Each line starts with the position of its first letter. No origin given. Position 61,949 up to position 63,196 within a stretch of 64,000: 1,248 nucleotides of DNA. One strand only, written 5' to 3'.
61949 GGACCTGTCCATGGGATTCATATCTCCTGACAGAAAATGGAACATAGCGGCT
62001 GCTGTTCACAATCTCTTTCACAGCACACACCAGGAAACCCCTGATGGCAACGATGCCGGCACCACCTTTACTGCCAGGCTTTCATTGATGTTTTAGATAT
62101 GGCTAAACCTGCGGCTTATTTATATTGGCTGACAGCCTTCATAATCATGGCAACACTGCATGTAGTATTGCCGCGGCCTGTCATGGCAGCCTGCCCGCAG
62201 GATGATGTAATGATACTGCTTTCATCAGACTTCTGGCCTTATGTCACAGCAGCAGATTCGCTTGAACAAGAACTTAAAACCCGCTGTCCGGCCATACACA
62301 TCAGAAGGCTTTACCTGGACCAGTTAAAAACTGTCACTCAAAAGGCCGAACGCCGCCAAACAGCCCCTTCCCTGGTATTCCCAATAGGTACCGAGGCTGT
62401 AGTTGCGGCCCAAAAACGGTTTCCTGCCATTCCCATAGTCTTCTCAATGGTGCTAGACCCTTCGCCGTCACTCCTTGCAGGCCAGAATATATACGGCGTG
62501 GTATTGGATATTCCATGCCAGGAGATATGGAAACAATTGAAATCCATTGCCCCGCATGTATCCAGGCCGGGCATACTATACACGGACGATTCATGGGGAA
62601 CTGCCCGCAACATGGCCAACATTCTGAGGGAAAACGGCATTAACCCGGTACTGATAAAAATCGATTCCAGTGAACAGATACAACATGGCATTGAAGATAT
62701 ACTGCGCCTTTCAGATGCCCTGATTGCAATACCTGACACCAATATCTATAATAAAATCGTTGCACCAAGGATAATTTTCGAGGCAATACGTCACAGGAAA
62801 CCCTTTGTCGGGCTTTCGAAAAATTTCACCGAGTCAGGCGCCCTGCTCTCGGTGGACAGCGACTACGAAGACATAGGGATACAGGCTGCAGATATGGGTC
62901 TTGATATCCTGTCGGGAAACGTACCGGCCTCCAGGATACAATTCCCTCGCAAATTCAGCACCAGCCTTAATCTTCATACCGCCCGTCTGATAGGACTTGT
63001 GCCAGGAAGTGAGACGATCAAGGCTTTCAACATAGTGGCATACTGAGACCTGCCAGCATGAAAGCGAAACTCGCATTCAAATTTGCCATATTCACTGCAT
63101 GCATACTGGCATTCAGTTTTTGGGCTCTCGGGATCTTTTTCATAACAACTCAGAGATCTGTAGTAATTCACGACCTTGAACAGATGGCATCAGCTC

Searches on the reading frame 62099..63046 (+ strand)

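Call 73: search_protein_families(library=pfam, proteins=[window:62099-63046:+], max_evalue=0.00001)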
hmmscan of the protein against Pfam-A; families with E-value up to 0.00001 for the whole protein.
window:62099-63046:+ (315 aa): 1 family
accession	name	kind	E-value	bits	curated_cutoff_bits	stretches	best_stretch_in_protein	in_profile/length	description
PF04392.18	ABC_sub_bind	-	3.9e-17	62.8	25.9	1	86-278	57-256/293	ABC transporter substrate binding protein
